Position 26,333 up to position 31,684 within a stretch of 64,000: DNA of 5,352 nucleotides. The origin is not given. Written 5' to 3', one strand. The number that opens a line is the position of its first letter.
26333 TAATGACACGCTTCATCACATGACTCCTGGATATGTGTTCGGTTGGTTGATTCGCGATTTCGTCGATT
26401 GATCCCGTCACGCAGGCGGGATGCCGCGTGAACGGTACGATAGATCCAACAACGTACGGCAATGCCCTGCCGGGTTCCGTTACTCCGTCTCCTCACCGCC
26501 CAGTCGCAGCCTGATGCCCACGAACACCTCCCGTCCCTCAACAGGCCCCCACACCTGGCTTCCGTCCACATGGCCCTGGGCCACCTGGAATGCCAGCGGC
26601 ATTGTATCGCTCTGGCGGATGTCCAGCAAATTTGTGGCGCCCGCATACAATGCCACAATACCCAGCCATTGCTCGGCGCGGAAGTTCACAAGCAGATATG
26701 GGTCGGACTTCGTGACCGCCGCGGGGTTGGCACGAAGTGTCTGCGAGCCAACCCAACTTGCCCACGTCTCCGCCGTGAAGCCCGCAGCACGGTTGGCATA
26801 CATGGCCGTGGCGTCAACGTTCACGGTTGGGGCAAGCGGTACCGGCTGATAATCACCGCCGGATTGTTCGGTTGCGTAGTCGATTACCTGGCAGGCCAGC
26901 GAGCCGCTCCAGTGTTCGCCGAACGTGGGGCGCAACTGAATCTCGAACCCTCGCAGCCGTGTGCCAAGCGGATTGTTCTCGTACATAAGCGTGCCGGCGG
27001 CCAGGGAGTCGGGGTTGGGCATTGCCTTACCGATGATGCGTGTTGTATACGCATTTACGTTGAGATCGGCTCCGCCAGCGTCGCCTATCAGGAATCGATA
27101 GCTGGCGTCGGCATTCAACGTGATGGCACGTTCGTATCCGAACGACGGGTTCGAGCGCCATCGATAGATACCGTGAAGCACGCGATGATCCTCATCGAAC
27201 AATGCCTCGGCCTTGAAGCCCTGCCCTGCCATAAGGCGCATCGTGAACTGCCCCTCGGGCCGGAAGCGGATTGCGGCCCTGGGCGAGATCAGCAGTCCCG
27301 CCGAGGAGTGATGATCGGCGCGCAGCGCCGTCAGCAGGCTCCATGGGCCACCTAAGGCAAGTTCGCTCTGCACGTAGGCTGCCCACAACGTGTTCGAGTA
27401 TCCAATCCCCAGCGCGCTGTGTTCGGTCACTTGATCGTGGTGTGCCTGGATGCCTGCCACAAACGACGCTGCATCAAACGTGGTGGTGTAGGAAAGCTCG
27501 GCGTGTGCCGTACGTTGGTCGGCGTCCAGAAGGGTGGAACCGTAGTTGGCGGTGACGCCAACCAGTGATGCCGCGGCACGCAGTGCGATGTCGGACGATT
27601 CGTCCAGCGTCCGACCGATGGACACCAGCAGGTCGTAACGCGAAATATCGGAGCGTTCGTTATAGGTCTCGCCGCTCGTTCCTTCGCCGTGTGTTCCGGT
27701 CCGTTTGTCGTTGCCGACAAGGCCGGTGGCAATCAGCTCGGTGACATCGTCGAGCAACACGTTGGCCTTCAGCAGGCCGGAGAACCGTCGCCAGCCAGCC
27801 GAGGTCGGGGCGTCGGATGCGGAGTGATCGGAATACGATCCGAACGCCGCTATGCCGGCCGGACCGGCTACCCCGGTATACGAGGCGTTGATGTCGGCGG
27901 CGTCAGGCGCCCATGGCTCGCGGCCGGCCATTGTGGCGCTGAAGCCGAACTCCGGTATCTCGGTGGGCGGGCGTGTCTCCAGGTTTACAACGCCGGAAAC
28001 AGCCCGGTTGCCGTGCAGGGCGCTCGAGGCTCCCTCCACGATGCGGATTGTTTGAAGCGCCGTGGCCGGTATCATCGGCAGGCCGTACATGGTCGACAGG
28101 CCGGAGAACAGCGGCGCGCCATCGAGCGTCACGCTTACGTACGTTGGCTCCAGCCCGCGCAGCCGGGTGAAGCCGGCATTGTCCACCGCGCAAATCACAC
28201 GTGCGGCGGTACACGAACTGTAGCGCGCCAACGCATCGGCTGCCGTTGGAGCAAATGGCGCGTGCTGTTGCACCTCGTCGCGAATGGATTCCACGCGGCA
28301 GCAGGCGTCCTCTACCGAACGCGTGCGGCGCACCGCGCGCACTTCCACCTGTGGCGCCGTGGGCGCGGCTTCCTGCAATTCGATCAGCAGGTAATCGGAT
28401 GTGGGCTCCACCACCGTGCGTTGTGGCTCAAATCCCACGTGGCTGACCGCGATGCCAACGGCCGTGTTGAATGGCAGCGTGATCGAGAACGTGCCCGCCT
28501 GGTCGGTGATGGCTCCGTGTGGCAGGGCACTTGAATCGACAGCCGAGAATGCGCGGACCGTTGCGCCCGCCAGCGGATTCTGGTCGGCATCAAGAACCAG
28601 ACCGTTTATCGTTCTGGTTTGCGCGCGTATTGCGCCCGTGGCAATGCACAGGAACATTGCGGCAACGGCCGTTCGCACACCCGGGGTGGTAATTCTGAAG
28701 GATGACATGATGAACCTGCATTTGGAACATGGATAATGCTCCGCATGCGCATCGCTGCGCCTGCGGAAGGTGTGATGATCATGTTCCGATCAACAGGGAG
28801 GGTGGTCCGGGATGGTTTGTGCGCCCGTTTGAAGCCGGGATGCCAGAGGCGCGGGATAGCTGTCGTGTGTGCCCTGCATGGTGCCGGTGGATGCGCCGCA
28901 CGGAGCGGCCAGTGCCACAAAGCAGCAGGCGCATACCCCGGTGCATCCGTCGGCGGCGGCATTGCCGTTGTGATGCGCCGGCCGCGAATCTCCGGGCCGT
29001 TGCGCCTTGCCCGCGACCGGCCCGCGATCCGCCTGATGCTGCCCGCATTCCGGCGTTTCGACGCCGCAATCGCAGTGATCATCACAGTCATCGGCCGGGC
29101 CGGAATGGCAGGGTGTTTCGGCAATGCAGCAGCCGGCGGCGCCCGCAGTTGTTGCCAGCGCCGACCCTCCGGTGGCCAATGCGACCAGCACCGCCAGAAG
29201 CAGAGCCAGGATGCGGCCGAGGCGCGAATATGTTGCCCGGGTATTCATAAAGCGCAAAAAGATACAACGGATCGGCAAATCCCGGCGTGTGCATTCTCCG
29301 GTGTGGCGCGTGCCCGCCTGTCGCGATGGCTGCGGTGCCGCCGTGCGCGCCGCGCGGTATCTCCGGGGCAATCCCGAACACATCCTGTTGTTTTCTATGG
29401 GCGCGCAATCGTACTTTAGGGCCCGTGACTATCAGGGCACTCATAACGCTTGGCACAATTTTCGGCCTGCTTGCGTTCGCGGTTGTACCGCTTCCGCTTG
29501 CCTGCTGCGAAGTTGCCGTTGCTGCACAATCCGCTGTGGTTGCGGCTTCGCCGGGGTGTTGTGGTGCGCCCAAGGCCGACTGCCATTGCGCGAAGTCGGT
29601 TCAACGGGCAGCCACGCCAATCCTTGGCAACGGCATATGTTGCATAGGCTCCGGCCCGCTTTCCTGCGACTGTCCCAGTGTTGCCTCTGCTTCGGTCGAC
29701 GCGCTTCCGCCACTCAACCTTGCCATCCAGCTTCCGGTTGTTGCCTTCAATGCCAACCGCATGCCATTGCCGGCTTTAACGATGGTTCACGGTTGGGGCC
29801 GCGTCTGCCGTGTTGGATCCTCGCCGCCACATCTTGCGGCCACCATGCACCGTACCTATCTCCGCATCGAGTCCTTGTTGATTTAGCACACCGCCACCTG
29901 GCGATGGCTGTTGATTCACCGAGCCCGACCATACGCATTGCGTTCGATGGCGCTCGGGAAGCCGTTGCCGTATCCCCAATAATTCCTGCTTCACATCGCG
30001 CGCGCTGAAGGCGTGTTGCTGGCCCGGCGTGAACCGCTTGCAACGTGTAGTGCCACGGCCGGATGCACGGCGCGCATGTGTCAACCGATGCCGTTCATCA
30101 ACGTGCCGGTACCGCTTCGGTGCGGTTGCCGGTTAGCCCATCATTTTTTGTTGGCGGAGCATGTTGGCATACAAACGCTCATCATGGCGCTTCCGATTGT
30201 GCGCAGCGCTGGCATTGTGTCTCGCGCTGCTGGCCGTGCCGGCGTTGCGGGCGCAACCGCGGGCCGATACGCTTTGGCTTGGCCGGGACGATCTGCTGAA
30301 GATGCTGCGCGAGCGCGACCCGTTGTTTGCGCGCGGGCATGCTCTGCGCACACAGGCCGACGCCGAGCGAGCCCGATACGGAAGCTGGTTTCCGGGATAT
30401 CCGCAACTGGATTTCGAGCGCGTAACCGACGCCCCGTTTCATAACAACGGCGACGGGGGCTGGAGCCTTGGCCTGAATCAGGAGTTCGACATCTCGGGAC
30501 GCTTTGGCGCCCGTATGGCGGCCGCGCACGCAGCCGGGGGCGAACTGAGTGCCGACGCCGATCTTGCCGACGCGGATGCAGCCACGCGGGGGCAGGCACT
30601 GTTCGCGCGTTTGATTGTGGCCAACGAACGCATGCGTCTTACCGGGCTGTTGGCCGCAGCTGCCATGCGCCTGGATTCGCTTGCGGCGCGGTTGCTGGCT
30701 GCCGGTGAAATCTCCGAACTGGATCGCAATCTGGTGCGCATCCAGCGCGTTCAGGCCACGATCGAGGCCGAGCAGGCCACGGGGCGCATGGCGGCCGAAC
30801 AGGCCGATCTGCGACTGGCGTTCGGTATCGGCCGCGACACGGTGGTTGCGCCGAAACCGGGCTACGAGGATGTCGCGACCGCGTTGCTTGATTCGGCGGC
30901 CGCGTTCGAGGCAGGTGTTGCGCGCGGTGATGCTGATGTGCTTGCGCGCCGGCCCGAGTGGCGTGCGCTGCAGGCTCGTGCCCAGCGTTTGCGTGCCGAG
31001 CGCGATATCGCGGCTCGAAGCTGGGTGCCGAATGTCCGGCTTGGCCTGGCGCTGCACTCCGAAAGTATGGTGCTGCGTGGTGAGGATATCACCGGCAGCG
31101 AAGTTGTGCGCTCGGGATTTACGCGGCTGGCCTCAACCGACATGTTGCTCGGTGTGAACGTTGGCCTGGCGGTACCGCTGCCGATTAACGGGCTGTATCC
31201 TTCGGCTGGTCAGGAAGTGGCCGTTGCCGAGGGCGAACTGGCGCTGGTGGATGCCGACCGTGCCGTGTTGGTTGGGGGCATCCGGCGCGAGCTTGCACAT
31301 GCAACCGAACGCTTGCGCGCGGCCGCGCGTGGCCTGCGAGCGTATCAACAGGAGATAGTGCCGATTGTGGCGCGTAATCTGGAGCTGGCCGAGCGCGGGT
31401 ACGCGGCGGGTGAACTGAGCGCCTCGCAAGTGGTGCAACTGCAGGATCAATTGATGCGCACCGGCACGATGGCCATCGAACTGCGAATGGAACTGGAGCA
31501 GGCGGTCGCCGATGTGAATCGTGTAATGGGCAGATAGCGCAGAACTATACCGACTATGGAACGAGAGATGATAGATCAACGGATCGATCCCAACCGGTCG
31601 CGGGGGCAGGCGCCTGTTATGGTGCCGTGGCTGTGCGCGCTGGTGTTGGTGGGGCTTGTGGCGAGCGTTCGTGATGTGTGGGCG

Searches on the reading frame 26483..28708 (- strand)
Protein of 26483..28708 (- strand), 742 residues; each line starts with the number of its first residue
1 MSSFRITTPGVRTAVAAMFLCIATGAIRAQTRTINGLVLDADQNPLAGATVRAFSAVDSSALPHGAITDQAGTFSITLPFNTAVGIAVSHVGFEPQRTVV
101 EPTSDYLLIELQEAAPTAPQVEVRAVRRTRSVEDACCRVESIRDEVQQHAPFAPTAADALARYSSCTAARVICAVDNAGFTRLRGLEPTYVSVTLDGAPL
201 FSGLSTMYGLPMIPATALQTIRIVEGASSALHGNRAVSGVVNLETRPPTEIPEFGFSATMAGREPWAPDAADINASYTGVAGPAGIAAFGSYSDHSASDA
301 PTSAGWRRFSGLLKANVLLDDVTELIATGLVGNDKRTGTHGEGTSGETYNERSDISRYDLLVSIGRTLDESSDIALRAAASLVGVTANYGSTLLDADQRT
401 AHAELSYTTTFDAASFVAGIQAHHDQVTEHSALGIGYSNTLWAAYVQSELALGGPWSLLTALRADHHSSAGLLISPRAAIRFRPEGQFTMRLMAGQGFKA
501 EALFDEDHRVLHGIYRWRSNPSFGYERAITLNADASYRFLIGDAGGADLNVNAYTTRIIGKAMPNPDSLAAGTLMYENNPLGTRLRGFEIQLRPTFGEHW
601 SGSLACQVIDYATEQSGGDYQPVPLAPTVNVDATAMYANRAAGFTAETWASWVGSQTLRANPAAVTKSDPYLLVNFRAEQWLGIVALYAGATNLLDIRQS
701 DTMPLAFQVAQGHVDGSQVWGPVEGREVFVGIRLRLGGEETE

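Call 53: search_protein_families(library=pfam, proteins=[window:26483-28708:-], max_evalue=0.1)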
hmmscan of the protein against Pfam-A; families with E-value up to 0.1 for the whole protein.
window:26483-28708:- (742 aa): 5 families
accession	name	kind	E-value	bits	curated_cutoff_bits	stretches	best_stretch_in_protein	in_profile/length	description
PF00593.30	TonB_dep_Rec_b-barrel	-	7.9e-17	62.7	27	1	342-694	92-436/436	TonB dependent receptor-like, beta-barrel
PF07715.20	Plug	-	8e-11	42.8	23.9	1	142-240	12-107/107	TonB-dependent Receptor Plug Domain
PF13620.12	CarboxypepD_reg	-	2e-10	41.3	32.3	1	33-100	1-67/82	Carboxypeptidase regulatory-like domain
PF13715.12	CarbopepD_reg_2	-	2.4e-07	31.1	32.2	1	34-114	1-79/88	CarboxypepD_reg-like domain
PF02369.22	Big_1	-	0.0014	19.1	34.9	1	30-81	17-69/93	Bacterial Ig-like domain (group 1)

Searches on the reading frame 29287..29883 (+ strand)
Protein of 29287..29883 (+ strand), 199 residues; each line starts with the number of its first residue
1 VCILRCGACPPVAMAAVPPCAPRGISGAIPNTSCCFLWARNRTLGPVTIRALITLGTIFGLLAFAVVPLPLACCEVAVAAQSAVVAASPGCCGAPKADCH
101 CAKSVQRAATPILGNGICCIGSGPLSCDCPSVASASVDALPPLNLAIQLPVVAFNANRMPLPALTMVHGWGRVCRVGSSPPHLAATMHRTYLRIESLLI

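Call 53: search_protein_families(library=pfam, proteins=[window:29287-29883:+], max_evalue=0.1)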
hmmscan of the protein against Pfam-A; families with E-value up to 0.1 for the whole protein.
window:29287-29883:+ (199 aa): 0 families
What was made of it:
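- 29287..29886 (+): Conserved Cys-rich membrane ORF (199 aa; CC, CC, CHC, CC, CDC). Probably the first gene of the operon. Function unknown. No Pfam hit (call 53).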

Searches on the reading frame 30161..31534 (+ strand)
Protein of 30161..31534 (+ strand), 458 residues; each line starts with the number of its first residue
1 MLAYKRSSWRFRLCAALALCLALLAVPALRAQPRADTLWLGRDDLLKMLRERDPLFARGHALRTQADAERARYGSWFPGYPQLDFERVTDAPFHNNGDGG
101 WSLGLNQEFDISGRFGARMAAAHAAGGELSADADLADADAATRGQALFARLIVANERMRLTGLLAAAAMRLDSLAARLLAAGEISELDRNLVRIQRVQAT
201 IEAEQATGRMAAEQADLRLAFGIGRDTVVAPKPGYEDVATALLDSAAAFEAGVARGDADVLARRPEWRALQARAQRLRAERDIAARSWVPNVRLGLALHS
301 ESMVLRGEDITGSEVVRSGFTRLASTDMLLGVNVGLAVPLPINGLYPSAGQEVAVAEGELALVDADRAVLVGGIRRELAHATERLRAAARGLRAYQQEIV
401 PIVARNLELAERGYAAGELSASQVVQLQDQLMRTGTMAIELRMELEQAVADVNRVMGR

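Call 3: search_protein_families(library=pfam, proteins=[window:30161-31534:+], max_evalue=1)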
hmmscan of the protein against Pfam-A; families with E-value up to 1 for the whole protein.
window:30161-31534:+ (458 aa): 1 family
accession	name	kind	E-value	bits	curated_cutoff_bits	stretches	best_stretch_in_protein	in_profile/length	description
PF02321.23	OEP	-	7.4e-21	75.2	22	2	260-457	8-187/187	Outer membrane efflux protein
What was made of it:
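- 30161..31537 (+): Outer-membrane factor (TolC-like), 458 aa. Pfam OEP, E 7e-21 (call 3).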

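Call 4: search_protein_families(library=ncbifam, proteins=[window:30161-31534:+], max_evalue=1)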
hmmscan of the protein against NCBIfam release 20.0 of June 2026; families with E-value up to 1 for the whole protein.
window:30161-31534:+ (458 aa): 0 families
